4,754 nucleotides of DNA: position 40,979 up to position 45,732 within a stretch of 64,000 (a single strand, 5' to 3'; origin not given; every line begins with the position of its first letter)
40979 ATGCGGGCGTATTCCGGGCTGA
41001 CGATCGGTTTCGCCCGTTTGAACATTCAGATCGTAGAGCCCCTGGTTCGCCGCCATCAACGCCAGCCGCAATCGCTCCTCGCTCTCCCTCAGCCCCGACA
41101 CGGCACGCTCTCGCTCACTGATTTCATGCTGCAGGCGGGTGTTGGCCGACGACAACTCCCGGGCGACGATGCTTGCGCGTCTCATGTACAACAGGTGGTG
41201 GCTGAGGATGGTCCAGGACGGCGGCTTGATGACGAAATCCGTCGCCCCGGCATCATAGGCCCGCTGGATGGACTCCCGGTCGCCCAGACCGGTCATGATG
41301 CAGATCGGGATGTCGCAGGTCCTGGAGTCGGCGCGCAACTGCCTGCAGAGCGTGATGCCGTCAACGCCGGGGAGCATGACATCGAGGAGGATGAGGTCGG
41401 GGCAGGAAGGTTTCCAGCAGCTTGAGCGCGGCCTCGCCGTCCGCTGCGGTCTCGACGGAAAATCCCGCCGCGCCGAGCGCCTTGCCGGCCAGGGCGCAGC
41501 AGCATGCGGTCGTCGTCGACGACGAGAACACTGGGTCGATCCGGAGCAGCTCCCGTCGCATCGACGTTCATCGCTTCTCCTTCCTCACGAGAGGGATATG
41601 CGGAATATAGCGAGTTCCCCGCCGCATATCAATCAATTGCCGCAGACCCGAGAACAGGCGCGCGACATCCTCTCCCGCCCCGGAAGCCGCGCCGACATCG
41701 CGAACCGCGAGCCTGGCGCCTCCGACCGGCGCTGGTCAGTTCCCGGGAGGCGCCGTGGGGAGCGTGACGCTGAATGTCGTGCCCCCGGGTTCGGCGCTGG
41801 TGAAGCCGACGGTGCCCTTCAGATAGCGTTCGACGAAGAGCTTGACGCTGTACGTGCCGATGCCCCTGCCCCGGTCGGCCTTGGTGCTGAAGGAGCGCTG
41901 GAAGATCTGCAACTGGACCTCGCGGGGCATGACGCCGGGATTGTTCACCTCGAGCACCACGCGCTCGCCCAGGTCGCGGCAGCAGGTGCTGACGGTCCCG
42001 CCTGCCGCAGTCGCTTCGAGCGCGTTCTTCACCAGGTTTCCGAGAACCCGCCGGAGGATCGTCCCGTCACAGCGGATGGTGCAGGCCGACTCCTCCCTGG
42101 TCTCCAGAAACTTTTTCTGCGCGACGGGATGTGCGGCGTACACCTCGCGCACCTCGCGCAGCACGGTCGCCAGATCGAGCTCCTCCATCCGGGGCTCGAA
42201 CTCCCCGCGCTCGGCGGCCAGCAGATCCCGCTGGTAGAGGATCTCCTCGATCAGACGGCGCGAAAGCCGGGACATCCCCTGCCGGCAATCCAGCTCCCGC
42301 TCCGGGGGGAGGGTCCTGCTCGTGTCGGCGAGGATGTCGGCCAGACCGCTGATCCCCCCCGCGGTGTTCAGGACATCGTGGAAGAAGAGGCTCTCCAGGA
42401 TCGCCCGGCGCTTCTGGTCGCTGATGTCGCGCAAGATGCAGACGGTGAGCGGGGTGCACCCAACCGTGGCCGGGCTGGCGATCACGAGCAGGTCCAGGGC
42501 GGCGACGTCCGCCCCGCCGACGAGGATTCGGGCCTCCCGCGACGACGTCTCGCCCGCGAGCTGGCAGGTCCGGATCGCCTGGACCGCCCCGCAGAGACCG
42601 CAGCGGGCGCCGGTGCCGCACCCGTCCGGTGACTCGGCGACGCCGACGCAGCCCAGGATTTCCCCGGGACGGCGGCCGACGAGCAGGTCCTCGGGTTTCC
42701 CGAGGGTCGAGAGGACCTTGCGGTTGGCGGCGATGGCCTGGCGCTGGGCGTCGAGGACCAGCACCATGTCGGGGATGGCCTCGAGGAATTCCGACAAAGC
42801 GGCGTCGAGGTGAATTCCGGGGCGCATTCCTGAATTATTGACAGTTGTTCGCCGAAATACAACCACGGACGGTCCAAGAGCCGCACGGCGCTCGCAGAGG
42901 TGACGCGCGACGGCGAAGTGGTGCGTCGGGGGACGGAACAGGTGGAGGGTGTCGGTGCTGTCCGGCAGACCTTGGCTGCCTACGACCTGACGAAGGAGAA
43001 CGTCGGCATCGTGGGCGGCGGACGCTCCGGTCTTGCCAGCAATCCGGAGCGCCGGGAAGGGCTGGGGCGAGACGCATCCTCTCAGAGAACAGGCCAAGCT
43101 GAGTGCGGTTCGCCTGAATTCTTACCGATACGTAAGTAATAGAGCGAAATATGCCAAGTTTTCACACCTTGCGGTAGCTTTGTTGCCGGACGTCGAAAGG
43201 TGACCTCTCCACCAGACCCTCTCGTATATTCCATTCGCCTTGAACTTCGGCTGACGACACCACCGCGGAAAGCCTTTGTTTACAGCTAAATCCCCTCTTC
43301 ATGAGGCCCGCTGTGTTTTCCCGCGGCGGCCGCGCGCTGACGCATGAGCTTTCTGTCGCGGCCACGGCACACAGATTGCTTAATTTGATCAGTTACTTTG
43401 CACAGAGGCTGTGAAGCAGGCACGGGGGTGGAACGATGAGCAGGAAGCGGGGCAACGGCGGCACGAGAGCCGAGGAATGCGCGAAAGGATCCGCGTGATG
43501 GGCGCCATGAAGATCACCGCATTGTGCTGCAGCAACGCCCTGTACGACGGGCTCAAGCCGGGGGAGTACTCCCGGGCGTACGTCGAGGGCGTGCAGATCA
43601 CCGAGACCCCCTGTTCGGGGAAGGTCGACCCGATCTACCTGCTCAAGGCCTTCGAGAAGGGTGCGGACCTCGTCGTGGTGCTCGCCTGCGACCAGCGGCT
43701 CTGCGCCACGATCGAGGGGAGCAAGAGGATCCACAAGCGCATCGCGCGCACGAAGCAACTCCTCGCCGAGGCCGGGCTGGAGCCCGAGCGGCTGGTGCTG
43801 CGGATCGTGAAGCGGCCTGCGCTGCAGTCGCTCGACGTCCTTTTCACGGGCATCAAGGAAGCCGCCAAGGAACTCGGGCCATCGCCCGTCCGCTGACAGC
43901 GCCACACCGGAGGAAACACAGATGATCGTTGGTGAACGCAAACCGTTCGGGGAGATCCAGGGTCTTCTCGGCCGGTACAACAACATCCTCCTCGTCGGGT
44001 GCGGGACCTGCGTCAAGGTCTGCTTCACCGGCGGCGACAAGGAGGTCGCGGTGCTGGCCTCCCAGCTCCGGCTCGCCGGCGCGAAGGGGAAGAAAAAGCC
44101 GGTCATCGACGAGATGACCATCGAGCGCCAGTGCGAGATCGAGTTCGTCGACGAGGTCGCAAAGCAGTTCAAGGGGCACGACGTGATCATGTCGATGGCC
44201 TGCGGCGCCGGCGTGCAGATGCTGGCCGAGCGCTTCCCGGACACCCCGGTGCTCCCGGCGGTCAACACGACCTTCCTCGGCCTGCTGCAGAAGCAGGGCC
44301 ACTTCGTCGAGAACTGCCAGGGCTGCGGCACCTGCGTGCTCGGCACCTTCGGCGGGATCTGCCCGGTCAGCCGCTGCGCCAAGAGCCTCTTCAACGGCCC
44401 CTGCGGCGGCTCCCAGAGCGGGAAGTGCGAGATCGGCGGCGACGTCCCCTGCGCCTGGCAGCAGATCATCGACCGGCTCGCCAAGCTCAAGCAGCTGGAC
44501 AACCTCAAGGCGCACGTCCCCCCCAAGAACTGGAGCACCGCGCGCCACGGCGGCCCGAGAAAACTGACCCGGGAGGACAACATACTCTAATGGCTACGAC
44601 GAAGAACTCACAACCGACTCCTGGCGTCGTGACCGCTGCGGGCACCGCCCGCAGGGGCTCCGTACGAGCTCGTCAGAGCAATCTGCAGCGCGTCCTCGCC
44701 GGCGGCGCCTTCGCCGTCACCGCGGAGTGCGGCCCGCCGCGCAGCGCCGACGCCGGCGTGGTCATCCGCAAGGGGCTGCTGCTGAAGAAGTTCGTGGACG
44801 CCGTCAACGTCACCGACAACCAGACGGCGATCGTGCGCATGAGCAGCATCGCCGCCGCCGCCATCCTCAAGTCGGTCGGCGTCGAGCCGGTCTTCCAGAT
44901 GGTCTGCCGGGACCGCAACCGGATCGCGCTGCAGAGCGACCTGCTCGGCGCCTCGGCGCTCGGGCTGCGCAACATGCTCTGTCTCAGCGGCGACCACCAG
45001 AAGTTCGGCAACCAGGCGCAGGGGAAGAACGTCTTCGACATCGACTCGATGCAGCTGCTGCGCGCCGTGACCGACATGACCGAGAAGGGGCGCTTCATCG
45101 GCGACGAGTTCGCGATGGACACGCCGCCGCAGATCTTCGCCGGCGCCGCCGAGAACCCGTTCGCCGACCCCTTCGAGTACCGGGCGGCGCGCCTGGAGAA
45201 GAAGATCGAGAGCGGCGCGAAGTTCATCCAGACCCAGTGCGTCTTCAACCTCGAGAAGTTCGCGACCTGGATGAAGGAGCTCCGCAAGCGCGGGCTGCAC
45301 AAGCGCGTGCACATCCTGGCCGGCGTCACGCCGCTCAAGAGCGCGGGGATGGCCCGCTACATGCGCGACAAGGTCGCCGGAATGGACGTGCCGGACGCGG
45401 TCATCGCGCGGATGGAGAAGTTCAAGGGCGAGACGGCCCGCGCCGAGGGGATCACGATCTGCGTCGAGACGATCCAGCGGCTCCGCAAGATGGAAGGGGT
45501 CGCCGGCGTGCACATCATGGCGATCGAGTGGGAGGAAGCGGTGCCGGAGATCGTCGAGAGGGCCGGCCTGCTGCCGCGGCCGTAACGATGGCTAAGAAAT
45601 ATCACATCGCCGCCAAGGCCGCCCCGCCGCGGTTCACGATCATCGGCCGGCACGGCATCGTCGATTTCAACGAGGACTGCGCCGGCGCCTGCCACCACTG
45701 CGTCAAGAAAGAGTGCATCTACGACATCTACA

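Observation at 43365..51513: Sigma54-fronted seven-gene operon joining MvhD-MetV-MetF to a split, archaeal-type glutamate-synthase-like module, with no HdrA or Rnf partner in sight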

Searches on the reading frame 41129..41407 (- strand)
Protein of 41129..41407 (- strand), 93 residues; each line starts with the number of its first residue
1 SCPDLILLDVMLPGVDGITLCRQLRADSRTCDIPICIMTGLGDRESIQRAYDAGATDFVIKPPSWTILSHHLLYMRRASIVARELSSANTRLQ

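Call 77: search_protein_families(library=pfam, max_evalue=0.0001, proteins=[window:41129-41407:-])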
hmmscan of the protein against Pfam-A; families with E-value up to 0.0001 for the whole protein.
window:41129-41407:- (93 aa): 1 family
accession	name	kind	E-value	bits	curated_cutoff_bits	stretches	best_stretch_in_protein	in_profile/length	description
PF00072.30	Response_reg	-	2.6e-15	57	30.2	1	3-63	43-101/111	Response regulator receiver domain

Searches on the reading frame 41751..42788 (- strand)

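Call 77: search_protein_families(library=pfam, max_evalue=0.0001, proteins=[window:41751-42788:-])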
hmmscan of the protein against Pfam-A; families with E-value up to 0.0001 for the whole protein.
window:41751-42788:- (346 aa): 2 families
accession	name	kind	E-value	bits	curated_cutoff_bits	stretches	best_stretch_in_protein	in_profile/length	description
PF02518.31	HATPase_c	-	3.1e-16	60.2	26.4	1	241-345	2-109/111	Histidine kinase-, DNA gyrase B-, and HSP90-like ATPase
PF08448.16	PAS_4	-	9.6e-07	29.5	23.1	1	2-127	1-110/110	PAS fold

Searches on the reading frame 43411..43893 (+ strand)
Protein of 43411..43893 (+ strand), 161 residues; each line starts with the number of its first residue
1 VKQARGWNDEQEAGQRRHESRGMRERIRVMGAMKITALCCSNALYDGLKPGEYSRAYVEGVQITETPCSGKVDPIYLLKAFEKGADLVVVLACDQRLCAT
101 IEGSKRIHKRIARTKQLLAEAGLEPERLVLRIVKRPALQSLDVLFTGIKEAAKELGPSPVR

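Call 10: search_protein_families(library=pfam, max_evalue=0.01, proteins=[window:43411-43893:+])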
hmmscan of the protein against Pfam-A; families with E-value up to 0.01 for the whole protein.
seq(161 aa): 1 family
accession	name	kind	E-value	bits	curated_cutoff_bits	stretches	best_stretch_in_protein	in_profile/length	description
PF02662.21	FlpD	-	1.6e-24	86.7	22.3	1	35-156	1-123/123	Methyl-viologen-reducing hydrogenase, delta subunit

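Call 11: search_protein_families(library=ncbifam, max_evalue=0.01, proteins=[window:43411-43893:+])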
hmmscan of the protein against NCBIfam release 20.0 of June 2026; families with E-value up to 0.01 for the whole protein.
seq(161 aa): 3 families
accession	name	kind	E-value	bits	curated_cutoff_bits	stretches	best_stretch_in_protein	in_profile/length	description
NF045873.1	F420_non_VhuD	exception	8.5e-17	61.5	215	1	35-160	4-130/132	F420-non-reducing hydrogenase iron-sulfur subunit VhuD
NF040770.1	hetero_SS_HdrA2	exception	3.4e-14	51.9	1100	1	34-157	649-773/777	CoB-CoM heterodisulfide reductase HdrA2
NF041891.1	hdrA_Methbact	equivalog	0.0075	14.5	1300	1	56-147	667-753/762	ferredoxin:CoB-CoM heterodisulfide reductase subunit HdrA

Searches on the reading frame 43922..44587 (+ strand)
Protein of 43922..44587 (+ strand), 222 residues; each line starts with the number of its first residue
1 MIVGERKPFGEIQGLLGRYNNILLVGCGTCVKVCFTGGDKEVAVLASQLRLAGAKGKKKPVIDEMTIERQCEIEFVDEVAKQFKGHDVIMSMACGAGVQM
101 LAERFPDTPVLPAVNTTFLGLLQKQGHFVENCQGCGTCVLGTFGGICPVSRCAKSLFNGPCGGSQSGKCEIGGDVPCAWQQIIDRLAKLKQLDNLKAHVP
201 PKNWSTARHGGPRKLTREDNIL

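Call 10: search_protein_families(library=pfam, max_evalue=0.01, proteins=[window:43922-44587:+])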
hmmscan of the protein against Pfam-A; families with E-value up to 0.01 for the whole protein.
seq(222 aa): 2 families
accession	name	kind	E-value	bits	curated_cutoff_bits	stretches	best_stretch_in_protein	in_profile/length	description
PF12225.13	DUF5981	-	4.8e-36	122.8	23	1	112-205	2-95/95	Methylene-tetrahydrofolate reductase C terminal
PF12838.12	Fer4_7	-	0.0098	16.8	27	0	25-64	3-35/52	4Fe-4S dicluster domain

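Call 11: search_protein_families(library=ncbifam, max_evalue=0.01, proteins=[window:43922-44587:+])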
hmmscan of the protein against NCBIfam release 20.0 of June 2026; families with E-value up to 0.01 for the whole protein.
seq(222 aa): 1 family
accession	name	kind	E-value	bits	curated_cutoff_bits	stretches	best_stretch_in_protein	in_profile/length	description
TIGR02912.1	sulfite_red_C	equivalog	0.0092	15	324.1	1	25-68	204-247/314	sulfite reductase subunit C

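Call 49: search_solved_structures(query=window:43922-44587:+, max_evalue=1, show_alignments=1)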
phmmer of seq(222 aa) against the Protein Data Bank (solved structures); distinct sequences matched with E-value up to 1: 1.
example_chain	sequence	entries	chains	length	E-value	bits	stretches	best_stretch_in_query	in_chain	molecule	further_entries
2raf_A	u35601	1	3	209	0.18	14.5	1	86-126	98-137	Putative Dinucleotide-Binding Oxidoreductase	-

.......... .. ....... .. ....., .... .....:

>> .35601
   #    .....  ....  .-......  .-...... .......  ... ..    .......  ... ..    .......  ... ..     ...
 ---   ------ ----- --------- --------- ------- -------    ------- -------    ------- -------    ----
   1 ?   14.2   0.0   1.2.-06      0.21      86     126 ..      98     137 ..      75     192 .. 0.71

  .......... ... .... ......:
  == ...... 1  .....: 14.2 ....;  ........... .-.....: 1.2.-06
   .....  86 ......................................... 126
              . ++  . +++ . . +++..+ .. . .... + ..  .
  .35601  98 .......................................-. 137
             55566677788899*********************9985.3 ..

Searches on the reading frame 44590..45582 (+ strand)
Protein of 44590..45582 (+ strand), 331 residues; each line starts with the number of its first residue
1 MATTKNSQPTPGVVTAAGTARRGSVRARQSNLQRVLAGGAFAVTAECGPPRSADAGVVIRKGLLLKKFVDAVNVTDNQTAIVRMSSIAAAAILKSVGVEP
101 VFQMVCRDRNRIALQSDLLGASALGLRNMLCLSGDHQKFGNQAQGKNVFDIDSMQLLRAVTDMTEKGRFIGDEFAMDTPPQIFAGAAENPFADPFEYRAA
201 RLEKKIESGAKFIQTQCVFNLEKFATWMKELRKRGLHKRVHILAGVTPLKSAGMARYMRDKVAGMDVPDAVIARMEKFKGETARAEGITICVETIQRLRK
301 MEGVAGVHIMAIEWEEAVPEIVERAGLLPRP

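Call 10: search_protein_families(library=pfam, max_evalue=0.01, proteins=[window:44590-45582:+])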
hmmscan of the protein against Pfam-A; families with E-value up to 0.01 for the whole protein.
seq(331 aa): 1 family
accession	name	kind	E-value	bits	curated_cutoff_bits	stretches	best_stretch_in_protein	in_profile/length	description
PF02219.23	MTHFR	-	3.2e-40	138.7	24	1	33-326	3-287/287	Methylenetetrahydrofolate reductase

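Call 11: search_protein_families(library=ncbifam, max_evalue=0.01, proteins=[window:44590-45582:+])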
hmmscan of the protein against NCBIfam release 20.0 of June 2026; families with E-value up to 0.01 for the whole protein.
seq(331 aa): 4 families
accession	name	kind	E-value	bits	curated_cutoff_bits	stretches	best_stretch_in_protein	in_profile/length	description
NF006396.0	PRK08645.1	equivalog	4.9e-66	223.1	453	1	24-311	306-587/611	bifunctional homocysteine S-methyltransferase/methylenetetrahydrofolate reductase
TIGR00676.1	fadh2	equivalog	8.9e-23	81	293.7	1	72-324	32-273/275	methylenetetrahydrofolate reductase [NAD(P)H]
TIGR00677.1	fadh2_euk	equivalog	1e-22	80.8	310.05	1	84-329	46-279/281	methylenetetrahydrofolate reductase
NF006950.0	PRK09432.1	equivalog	1.8e-06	27.4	382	1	65-316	52-281/296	methylenetetrahydrofolate reductase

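Call 50: search_solved_structures(query=window:44590-45582:+, max_evalue=0.001, show_alignments=1)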
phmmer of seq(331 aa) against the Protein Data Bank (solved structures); distinct sequences matched with E-value up to 0.001: 7.
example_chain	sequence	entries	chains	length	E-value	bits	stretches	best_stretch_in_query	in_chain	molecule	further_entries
6fnu_A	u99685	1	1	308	3.1e-12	49.5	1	93-324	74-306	Methylenetetrahydrofolate reductase 1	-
1v93_A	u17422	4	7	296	4.9e-12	48.8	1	46-329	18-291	5,10-Methylenetetrahydrofolate reductase | Methylenetetrahydrofolate reductase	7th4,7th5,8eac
3apt_A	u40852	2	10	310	5.9e-12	48.6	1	46-329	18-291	Methylenetetrahydrofolate reductase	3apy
8qa4_A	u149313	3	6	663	1e-11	47.8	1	84-327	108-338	Methylenetetrahydrofolate reductase (NADPH)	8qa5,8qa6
6fcx_A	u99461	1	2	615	1.1e-11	47.7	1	84-327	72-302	Methylenetetrahydrofolate reductase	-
8uy2_A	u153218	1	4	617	3.7e-09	39.4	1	95-331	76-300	Methylenetetrahydrofolate reductase-like protein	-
8uy1_D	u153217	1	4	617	3.9e-09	39.3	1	95-331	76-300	Methylenetetrahydrofolate reductase-like protein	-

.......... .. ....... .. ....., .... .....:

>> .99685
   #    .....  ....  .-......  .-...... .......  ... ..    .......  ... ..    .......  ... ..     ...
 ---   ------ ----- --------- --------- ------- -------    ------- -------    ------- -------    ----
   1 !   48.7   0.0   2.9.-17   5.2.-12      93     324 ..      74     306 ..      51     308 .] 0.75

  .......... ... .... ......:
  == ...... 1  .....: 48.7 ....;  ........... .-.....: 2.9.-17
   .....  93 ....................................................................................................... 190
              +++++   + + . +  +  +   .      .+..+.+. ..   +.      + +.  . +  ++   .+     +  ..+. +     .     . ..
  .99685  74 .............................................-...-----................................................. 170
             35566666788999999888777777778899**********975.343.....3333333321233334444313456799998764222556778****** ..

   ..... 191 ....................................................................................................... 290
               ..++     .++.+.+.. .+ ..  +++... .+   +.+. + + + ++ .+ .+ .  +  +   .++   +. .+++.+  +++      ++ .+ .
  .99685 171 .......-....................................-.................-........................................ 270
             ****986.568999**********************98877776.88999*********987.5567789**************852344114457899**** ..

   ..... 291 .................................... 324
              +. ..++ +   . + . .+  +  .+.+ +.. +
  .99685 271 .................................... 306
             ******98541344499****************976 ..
